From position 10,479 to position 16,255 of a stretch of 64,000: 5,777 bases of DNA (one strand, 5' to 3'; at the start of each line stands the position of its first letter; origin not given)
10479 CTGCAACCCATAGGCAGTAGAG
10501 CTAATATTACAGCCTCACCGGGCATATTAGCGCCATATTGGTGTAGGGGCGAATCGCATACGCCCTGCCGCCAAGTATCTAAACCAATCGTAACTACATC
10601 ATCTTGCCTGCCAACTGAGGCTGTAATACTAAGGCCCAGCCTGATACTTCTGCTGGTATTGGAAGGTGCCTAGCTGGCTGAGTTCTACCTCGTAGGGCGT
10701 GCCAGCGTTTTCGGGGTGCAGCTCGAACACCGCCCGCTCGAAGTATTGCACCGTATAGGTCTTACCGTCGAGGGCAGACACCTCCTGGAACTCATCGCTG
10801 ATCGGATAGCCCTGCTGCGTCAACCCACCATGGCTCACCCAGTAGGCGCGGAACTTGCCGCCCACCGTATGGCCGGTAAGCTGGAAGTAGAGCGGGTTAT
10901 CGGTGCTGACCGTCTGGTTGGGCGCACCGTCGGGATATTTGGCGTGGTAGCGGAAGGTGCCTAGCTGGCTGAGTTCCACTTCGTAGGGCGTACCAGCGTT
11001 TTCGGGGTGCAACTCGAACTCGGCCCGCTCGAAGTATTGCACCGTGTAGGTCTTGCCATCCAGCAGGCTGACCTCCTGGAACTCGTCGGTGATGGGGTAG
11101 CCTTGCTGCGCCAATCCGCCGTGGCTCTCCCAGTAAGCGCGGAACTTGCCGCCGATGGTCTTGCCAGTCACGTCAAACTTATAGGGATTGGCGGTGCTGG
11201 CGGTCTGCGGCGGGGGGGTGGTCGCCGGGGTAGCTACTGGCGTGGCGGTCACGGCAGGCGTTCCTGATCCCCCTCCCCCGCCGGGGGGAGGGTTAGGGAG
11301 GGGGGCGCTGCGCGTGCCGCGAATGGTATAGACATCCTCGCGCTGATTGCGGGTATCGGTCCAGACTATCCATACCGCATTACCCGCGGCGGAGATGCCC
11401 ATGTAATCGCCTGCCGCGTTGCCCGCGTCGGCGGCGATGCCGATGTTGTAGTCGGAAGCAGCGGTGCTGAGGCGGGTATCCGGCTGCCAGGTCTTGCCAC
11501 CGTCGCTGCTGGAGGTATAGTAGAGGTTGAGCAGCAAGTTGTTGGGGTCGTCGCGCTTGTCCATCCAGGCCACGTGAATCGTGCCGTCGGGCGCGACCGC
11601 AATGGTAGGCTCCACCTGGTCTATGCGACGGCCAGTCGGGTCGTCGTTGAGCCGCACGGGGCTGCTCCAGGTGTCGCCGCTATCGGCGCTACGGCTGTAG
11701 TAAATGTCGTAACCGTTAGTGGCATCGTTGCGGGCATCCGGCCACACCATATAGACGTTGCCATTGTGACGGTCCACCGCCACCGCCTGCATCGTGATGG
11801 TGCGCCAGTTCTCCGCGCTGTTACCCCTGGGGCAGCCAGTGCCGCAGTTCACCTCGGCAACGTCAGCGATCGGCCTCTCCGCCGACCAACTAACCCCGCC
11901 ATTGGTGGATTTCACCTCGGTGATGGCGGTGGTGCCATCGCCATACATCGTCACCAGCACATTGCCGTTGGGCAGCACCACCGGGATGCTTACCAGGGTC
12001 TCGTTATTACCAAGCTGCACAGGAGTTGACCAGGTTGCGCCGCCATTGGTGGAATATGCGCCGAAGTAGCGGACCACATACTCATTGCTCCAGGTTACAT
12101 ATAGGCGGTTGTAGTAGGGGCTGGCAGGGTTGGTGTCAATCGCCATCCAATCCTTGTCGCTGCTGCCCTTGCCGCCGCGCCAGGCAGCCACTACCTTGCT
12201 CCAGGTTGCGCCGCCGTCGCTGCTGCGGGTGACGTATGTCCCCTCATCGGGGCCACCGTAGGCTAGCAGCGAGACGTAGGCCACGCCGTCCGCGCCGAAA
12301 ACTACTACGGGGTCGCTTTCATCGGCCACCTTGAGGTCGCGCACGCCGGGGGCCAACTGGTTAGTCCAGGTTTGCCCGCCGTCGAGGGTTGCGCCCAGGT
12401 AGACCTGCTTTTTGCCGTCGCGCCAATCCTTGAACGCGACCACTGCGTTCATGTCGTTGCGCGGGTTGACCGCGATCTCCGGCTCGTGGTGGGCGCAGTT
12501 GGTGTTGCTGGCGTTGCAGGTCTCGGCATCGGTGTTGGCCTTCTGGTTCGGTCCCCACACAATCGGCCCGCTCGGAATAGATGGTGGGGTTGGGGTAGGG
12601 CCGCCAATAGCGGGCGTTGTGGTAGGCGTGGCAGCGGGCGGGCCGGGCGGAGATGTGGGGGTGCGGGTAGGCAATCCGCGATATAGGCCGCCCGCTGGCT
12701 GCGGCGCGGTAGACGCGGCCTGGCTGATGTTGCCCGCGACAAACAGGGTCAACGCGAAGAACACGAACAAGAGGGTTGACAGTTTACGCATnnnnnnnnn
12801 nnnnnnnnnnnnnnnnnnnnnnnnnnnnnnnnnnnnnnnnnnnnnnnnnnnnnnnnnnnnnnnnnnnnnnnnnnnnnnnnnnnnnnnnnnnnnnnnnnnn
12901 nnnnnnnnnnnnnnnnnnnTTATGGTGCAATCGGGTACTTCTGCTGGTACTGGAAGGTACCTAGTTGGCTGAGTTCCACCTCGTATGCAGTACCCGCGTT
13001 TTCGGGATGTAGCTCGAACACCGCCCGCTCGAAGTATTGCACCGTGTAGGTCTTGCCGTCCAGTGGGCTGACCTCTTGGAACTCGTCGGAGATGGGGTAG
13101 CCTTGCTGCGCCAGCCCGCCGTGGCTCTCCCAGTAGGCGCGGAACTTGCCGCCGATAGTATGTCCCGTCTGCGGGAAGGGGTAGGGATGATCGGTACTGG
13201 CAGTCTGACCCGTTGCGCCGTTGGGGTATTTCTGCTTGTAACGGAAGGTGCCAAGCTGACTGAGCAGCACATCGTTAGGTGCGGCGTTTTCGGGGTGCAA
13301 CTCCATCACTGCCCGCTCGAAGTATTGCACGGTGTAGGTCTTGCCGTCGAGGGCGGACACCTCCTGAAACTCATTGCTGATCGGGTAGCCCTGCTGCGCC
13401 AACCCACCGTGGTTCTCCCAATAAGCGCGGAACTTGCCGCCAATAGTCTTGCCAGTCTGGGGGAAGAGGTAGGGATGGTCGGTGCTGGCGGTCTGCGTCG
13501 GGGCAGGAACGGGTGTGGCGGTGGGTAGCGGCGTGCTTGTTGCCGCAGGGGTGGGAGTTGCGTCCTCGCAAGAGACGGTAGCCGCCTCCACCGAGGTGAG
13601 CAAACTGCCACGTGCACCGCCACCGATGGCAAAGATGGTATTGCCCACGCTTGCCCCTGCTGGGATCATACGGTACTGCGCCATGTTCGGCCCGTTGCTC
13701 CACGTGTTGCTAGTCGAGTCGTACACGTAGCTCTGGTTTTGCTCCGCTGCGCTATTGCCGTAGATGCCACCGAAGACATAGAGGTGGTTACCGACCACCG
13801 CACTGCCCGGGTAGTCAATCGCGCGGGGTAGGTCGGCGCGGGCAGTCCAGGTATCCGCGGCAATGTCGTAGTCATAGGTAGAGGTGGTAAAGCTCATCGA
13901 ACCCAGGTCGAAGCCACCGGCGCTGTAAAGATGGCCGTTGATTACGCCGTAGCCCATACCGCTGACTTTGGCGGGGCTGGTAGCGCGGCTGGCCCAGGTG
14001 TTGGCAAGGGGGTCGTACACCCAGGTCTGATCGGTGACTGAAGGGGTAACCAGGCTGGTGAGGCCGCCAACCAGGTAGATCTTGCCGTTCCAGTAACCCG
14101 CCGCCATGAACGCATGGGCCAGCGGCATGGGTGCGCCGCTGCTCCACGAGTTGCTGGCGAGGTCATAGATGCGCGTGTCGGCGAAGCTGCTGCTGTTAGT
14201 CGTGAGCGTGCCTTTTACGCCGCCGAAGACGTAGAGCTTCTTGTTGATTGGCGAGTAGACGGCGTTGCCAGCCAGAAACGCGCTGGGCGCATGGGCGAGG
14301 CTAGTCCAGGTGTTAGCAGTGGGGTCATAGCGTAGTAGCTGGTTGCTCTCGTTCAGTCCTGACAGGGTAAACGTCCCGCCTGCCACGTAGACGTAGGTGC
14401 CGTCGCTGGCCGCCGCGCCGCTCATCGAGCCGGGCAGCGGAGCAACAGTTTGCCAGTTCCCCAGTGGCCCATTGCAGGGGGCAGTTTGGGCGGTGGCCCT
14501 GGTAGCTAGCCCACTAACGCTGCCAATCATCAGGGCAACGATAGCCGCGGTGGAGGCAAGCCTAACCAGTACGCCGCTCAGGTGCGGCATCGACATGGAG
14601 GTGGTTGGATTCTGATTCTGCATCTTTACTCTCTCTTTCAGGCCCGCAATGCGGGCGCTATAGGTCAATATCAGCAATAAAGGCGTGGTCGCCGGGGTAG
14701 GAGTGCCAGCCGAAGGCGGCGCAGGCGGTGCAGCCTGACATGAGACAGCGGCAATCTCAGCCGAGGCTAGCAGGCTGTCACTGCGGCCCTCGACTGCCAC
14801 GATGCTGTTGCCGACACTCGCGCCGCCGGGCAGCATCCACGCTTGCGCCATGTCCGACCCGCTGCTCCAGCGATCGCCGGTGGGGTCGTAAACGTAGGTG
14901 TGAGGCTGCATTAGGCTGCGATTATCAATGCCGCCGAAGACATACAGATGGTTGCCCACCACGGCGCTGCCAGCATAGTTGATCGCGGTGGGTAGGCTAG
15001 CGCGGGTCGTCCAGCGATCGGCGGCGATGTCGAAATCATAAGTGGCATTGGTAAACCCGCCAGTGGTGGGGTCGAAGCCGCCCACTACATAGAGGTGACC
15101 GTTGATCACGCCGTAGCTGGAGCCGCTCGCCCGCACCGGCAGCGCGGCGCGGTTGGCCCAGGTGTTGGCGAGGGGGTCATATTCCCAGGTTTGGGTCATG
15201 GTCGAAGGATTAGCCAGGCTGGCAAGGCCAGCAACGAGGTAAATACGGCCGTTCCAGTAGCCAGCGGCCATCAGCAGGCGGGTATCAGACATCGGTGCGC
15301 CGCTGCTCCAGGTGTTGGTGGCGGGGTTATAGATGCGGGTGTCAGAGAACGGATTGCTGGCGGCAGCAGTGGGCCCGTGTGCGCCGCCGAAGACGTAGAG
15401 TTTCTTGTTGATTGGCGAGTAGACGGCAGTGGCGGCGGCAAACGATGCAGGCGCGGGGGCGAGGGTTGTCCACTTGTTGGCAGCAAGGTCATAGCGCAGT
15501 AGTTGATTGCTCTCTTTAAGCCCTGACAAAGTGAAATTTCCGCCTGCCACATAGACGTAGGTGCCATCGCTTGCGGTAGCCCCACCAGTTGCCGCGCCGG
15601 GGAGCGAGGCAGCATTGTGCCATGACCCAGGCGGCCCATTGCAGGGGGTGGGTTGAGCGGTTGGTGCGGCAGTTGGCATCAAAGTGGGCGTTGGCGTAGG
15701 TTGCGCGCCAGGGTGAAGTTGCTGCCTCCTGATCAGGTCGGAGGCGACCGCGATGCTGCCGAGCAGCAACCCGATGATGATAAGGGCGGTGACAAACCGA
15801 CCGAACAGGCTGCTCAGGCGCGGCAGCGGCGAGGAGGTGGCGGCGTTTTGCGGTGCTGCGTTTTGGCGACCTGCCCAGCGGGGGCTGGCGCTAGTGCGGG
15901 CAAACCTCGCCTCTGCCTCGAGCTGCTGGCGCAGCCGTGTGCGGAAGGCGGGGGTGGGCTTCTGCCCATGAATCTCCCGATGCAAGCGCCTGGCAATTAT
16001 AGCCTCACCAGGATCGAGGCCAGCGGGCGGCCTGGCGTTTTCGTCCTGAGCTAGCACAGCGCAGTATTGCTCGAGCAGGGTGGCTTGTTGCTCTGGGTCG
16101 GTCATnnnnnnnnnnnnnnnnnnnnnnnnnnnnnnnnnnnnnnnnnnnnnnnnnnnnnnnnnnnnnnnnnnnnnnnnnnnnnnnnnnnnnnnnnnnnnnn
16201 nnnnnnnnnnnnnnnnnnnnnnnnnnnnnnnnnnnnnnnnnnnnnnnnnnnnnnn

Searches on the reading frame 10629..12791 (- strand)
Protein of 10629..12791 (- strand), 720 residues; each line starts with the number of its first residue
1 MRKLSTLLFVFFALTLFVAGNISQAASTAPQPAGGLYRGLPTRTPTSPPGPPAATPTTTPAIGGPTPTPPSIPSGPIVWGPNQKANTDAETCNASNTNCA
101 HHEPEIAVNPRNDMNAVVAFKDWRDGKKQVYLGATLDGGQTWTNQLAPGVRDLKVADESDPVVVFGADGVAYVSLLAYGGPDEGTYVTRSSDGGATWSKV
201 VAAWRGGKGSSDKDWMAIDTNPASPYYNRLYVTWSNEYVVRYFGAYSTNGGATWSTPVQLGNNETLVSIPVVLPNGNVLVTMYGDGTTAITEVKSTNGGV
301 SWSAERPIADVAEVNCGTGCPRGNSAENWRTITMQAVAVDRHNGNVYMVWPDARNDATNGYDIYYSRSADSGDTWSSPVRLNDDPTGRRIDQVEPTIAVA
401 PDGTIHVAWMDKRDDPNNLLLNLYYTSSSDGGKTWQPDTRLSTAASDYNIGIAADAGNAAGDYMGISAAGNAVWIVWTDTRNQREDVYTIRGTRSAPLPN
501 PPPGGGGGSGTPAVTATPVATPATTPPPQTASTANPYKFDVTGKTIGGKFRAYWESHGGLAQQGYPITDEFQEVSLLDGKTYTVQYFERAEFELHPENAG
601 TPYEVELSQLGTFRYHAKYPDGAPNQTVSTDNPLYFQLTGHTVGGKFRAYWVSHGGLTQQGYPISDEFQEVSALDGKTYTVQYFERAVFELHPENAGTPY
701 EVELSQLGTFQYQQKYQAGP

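Call 61: search_protein_families(library=pfam, proteins=[window:10629-12791:-], max_evalue=0.00001)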
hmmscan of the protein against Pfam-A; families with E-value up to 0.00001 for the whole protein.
window:10629-12791:- (720 aa): 2 families
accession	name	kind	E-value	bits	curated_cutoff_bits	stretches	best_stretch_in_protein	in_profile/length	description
PF13088.12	BNR_2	-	2.5e-19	70.1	31.4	1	232-382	75-205/277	BNR repeat-like domain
PF02012.26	BNR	-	3.6e-07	29.6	27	0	246-256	2-12/12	BNR/Asp-box repeat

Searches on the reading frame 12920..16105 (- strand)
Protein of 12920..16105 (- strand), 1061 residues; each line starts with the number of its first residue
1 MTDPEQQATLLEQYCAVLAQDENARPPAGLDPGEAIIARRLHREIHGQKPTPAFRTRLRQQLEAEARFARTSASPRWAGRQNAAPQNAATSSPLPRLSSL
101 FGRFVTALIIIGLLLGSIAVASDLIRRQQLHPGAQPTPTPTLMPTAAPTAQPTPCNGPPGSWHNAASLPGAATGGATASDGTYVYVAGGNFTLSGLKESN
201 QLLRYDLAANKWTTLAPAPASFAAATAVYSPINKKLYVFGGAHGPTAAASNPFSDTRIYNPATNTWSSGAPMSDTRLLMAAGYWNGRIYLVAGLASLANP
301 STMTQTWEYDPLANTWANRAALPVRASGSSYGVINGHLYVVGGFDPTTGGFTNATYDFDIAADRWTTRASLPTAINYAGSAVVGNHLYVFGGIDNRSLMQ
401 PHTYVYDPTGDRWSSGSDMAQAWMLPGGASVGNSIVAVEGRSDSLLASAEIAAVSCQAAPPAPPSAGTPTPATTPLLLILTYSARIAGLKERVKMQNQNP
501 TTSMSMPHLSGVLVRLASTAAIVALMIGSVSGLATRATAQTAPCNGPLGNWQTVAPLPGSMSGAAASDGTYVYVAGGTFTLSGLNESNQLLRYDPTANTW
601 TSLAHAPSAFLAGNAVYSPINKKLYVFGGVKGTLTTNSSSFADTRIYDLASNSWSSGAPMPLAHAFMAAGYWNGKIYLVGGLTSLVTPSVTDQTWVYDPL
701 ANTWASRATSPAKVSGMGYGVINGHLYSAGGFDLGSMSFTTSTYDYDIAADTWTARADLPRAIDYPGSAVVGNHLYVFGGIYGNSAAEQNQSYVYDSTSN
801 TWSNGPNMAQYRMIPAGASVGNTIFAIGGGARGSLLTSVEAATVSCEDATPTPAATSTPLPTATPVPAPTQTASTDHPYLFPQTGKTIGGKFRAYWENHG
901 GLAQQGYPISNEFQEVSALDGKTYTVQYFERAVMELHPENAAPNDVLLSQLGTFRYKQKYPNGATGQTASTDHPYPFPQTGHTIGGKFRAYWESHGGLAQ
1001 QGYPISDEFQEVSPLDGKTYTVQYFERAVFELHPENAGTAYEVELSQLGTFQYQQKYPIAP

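Call 61: search_protein_families(library=pfam, proteins=[window:12920-16105:-], max_evalue=0.00001)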
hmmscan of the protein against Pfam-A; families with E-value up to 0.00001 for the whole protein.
window:12920-16105:- (1061 aa): 9 families
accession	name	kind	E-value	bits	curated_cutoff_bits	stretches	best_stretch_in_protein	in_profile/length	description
PF01344.31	Kelch_1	-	1.6e-72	239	20.1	5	766-808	5-45/46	Kelch motif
PF07646.21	Kelch_2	-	5.9e-51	168.3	21.3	0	668-707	6-44/48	Kelch motif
PF13964.12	Kelch_6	-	2.6e-49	164.1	25.3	1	232-273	10-47/50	Kelch motif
PF24681.1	Kelch_KLHDC2_KLHL20_DRC7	-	7.3e-49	166.5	50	4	565-754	4-192/221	KLHDC2/KLHL20/DRC7 Kelch-repeats domain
PF24981.1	Beta-prop_ATRN-LZTR1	-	2.3e-46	158.8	50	5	638-832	11-222/289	Attractin/LZTR1 beta-propeller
PF13418.12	Kelch_4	-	4.3e-41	139.1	21.6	0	233-272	12-47/49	Galactose oxidase, central domain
PF13415.12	Kelch_3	-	1.8e-39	133.5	22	0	772-813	1-41/48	Galactose oxidase, central domain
PF25210.1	Kelch_FKB95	-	3.4e-38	132.2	70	2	620-730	41-148/268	FKB95, Kelch-repeats domain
PF24996.1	NANM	-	5e-28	98.4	45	1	168-293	4-124/350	N-acetylneuraminate epimerase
